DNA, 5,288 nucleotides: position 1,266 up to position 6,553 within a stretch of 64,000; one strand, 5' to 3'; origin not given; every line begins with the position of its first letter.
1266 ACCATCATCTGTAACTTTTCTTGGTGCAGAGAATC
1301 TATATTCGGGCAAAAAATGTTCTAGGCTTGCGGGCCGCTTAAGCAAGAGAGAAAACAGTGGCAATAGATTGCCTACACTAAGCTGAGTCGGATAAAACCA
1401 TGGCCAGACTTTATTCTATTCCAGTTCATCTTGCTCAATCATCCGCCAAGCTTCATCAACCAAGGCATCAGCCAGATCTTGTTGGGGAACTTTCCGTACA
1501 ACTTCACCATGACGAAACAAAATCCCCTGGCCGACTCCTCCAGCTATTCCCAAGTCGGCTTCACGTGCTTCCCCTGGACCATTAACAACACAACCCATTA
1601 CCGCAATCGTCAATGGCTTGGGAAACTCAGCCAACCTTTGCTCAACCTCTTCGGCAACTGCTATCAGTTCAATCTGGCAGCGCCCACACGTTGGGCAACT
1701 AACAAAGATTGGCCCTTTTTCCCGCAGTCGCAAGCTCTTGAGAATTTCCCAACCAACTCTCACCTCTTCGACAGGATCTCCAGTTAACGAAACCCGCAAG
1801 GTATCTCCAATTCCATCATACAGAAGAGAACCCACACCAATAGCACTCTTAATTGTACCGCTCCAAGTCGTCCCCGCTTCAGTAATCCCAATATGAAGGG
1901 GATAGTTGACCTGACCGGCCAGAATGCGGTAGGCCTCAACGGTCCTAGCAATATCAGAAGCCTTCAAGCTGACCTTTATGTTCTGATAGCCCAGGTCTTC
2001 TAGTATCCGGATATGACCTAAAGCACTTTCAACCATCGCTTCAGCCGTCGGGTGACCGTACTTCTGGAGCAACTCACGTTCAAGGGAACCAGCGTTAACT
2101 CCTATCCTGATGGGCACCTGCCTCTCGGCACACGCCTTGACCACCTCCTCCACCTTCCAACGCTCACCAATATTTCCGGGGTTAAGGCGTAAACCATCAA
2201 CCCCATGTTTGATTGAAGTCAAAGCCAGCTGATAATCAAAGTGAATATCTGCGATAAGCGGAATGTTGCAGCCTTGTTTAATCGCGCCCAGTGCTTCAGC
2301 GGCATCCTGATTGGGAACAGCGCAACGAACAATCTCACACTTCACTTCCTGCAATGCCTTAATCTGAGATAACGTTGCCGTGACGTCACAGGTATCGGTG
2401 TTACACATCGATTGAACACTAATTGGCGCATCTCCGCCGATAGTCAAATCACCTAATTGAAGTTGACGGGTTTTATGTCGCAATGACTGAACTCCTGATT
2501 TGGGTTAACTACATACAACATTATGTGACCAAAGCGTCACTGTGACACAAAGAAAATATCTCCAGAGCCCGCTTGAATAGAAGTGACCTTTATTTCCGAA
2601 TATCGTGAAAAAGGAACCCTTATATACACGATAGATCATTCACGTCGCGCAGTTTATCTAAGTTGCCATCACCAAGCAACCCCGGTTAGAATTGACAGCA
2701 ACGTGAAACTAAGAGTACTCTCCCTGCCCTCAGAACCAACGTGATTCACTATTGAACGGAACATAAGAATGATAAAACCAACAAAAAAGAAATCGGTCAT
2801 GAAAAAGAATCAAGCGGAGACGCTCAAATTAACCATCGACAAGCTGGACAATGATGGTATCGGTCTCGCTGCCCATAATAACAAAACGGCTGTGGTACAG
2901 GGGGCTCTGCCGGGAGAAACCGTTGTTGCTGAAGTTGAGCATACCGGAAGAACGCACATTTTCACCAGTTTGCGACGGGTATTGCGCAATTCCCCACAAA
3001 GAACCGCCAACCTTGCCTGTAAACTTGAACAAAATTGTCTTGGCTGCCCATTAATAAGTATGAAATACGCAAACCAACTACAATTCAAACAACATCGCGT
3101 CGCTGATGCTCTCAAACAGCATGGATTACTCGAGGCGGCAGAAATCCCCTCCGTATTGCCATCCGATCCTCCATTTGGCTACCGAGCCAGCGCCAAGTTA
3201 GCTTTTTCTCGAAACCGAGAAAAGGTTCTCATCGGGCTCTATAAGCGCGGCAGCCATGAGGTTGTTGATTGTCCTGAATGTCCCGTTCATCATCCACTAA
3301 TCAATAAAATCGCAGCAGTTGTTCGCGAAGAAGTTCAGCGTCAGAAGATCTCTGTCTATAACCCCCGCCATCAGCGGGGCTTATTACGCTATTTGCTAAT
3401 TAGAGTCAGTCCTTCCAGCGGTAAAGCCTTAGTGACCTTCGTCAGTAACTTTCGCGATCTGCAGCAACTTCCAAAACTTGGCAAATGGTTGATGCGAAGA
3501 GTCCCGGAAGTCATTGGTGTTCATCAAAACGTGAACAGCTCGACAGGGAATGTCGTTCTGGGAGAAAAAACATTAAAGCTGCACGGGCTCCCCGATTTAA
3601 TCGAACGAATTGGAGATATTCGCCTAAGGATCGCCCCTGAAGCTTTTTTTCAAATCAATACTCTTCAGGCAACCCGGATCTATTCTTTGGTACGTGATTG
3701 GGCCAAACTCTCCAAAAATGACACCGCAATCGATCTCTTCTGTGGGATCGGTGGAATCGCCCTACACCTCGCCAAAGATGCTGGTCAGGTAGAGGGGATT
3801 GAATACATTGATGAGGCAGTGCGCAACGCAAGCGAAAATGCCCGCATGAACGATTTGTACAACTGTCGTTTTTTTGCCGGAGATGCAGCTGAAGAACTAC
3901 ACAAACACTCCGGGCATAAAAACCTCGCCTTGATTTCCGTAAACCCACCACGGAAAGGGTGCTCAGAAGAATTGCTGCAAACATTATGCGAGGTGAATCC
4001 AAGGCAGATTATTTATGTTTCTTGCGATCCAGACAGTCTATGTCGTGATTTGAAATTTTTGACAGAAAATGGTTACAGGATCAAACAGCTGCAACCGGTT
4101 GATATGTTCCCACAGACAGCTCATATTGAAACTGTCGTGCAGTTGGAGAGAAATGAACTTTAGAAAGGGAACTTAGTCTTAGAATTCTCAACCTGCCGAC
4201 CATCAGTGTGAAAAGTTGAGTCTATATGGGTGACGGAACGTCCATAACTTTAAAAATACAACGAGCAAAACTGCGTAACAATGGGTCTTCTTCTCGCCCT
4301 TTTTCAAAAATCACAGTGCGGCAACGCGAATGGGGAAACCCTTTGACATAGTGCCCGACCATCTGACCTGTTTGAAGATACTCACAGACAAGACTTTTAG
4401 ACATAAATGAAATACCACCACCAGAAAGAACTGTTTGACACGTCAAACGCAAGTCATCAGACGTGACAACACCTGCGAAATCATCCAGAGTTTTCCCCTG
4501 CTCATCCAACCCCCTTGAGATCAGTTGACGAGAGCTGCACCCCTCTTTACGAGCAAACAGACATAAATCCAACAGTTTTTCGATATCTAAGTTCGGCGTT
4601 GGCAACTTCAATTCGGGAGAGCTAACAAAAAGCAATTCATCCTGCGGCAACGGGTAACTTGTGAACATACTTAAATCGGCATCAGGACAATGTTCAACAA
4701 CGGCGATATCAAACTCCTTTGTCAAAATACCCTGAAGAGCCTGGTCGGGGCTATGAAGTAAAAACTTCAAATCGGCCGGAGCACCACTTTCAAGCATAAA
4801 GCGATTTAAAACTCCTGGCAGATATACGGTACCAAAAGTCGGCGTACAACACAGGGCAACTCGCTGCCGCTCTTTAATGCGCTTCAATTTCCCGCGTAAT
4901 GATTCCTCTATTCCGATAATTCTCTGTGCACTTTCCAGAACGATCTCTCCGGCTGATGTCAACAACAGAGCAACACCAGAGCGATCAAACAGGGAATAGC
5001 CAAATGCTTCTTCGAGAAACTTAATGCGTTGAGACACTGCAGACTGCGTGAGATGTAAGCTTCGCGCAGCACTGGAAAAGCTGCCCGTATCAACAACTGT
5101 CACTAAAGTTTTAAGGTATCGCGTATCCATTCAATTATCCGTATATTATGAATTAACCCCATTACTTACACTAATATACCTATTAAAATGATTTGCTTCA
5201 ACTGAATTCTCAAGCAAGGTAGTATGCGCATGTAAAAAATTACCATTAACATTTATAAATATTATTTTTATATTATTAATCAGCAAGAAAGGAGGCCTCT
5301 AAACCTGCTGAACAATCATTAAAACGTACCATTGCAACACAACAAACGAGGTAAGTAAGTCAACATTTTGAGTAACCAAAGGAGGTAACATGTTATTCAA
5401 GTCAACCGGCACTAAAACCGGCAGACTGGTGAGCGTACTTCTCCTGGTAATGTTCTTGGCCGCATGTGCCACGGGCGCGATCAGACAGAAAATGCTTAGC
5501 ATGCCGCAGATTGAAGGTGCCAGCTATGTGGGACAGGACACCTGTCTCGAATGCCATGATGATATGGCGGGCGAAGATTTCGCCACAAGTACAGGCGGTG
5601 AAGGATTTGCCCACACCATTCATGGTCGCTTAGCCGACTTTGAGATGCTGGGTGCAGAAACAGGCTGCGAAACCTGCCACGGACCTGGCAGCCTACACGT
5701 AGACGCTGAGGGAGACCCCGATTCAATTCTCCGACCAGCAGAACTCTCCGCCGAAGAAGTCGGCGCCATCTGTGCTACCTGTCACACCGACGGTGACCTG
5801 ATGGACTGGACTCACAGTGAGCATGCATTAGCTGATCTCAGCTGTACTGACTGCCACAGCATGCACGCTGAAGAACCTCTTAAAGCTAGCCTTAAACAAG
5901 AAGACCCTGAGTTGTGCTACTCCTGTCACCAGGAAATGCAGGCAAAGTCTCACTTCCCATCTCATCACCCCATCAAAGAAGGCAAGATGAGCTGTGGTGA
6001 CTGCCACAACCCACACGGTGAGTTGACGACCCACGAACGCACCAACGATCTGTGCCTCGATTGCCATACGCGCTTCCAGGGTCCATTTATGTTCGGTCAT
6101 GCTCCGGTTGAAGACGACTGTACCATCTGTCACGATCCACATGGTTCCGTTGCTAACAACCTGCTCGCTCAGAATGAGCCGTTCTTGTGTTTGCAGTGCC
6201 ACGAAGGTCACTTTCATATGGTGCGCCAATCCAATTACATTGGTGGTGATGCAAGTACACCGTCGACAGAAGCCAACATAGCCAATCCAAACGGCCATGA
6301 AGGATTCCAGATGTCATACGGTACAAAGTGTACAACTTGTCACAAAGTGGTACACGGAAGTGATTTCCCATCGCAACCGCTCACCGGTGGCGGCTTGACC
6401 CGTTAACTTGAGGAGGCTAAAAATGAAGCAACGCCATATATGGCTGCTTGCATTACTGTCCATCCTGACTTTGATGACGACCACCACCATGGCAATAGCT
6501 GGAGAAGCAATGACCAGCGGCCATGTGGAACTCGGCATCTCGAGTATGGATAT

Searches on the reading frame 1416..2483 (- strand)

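Call 8: search_protein_families(library=pfam, proteins=[window:1416-2483:-], max_evalue=0.01)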
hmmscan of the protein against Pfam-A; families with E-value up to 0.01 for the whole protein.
window:1416-2483:- (355 aa): 1 family
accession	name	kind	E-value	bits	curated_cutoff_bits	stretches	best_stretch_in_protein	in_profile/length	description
PF04551.19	GcpE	-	4.4e-153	509.7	32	1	5-344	1-340/343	GcpE protein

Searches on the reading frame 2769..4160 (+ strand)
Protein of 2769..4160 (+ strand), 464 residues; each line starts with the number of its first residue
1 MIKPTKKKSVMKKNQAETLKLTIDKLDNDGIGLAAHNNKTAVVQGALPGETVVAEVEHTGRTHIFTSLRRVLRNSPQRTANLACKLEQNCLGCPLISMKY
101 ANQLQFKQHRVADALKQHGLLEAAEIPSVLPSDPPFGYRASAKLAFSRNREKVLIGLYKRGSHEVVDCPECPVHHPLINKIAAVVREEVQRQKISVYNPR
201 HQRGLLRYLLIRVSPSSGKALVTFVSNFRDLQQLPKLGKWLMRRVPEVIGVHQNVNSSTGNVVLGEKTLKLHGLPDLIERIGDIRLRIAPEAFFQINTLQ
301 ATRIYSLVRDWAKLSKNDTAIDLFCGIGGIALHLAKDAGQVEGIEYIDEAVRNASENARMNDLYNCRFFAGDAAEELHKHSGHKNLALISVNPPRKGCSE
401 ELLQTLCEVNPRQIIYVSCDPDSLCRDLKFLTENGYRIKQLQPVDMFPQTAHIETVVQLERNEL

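Call 8: search_protein_families(library=pfam, proteins=[window:2769-4160:+], max_evalue=0.01)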
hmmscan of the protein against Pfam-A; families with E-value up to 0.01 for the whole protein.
window:2769-4160:+ (464 aa): 10 families
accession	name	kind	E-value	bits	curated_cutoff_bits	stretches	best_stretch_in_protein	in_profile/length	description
PF05958.17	tRNA_U5-meth_tr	-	1.6e-19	70.6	23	1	100-461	2-356/357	tRNA (Uracil-5-)-methyltransferase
PF13847.12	Methyltransf_31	-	6.1e-10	39.4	27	1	315-422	2-113/145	Methyltransferase domain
PF05175.20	MTS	-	2.4e-07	31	23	1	316-396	31-109/170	Methyltransferase small domain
PF13649.12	Methyltransf_25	-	3e-06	28.3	27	1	321-388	2-69/97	Methyltransferase domain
PF01938.26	TRAM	-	3.8e-06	27.1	21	1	15-58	4-50/61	TRAM domain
PF03602.21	Cons_hypoth95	-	5e-06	26.8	24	1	314-422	39-155/182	Conserved hypothetical protein 95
PF09445.16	Methyltransf_15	-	6.9e-06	26.2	22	1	319-398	3-84/165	RNA cap guanine-N2 methyltransferase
PF02475.24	TRM5-TYW2_MTfase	-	0.00038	20.9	28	1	313-366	33-88/164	TRM5/TYW2 methyltransferase domain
PF01135.25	PCMT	-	0.0045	17.2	20.3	1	297-375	54-135/210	Protein-L-isoaspartate(D-aspartate) O-methyltransferase (PCMT)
PF02390.23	Methyltransf_4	-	0.0066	16.4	24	0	319-392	4-79/173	Putative methyltransferase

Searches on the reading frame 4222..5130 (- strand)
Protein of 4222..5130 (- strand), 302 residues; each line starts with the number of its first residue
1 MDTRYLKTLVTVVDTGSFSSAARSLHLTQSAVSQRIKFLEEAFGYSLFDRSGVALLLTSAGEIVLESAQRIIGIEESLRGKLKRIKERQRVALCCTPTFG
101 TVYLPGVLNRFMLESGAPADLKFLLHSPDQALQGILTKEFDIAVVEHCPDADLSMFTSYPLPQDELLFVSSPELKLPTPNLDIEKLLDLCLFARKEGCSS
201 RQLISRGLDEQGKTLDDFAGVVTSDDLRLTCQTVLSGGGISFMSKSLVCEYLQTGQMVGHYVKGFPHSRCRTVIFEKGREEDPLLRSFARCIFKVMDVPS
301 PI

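Call 8: search_protein_families(library=pfam, proteins=[window:4222-5130:-], max_evalue=0.01)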
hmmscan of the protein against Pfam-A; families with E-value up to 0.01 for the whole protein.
window:4222-5130:- (302 aa): 3 families
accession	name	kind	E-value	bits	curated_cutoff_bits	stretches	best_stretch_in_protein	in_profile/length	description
PF03466.25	LysR_substrate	-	2.2e-23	83.2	28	1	87-293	4-205/209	LysR substrate binding domain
PF00126.33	HTH_1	-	1.5e-20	73.4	26.6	1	4-62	2-60/60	Bacterial regulatory helix-turn-helix protein, lysR family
PF13556.12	HTH_30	-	7.8e-06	26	27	1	5-55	1-52/59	PucR C-terminal helix-turn-helix domain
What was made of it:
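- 4222..5130 (-): Divergent LysR-type regulator, syntenic with the cytochrome-porin pair. Pfam HTH_1 and LysR_substrate (call 8).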

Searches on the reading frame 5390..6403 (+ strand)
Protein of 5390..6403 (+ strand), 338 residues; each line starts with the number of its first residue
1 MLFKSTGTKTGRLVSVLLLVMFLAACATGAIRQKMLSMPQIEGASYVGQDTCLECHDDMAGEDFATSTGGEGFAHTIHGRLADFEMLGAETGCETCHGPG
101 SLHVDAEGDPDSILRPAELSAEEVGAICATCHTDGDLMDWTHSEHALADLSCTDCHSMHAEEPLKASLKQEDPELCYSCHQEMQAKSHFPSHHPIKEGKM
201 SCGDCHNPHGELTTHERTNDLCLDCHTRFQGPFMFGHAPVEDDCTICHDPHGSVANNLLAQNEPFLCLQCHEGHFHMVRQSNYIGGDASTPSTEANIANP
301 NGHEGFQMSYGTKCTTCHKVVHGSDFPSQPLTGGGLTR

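Call 8: search_protein_families(library=pfam, proteins=[window:5390-6403:+], max_evalue=0.01)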
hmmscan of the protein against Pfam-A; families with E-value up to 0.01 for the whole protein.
window:5390-6403:+ (338 aa): 6 families
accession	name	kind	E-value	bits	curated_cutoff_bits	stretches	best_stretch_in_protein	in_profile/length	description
PF09699.15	Paired_CXXCH_1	-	3.2e-36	123.2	20.6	3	237-273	1-38/41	Doubled CXXCH motif (Paired_CXXCH_1)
PF14537.11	Cytochrom_c3_2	-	1.6e-12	48.1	25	3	145-227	2-79/79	Cytochrome c3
PF14522.11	Cytochrome_C7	-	1e-11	44.9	24.8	3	141-187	4-55/67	Cytochrome c7 and related cytochrome c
PF22678.1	Cytochrom_c_NrfB-like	-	1.1e-08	35.9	27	1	93-164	1-73/89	Cytochrome c-type protein NrfB-like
PF22113.1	Mtrc-MtrF_II-IV_dom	-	1.5e-08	34.8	30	1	42-160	21-167/176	Outer membrane cytochrome MtrC/MtrF-like, domains II/IV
PF13435.11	Cytochrome_C554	-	0.0029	18.9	20.8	0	128-206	2-83/84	Cytochrome c554 and c-prime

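Call 15: search_protein_families(library=ncbifam, proteins=[window:5390-6403:+], max_evalue=0.001)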
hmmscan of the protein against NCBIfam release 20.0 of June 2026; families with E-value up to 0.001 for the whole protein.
window:5390-6403:+ (338 aa): 9 families
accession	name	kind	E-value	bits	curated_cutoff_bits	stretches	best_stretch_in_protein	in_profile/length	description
NF041028.1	decahem_GSU2203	exception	8e-139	462.2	325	1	18-338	4-317/317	GSU2203 family decaheme c-type cytochrome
TIGR03508.1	decahem_SO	subfamily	1.2e-71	241.2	192.2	1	48-327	1-257/258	DmsE family decaheme c-type cytochrome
TIGR01905.1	paired_CXXCH_1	subfamily_domain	9.1e-27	92.7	25.2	3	237-274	1-39/41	doubled CXXCH domain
NF008659.0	PRK11659.1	equivalog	8.4e-16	58.2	184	1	39-190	35-177/188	cytochrome c nitrite reductase pentaheme subunit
TIGR03146.1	cyt_nit_nrfB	equivalog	2.4e-06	27.9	166.6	1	51-183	13-144/145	cytochrome c nitrite reductase pentaheme subunit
NF047727.1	4hemeCytCCctA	equivalog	3.2e-06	27.3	180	0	174-224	58-105/109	tetraheme c-type cytochrome CctA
TIGR03153.1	cytochr_NrfH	equivalog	4.7e-06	26.7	134.2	0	165-212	20-64/138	cytochrome c nitrite reductase small subunit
NF045713.1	CxxCH_16_HmcA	equivalog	1.4e-05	23.9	400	0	176-325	114-240/541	sulfate respiration complex hexadecaheme cytochrome HmcA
NF041198.1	UshA_like_PCGU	equivalog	9.3e-05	21.2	275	1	91-134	473-510/519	UshA-like (seleno)protein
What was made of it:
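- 5390..6406 (+): GSU2203-family (OmcK-like, MtrA/DmsE-type) decahaem c-type cytochrome, the presumed partner inserted in the barrel. TIGR03508 DmsE-family decahaem, 241 bits against 192 (call 15).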
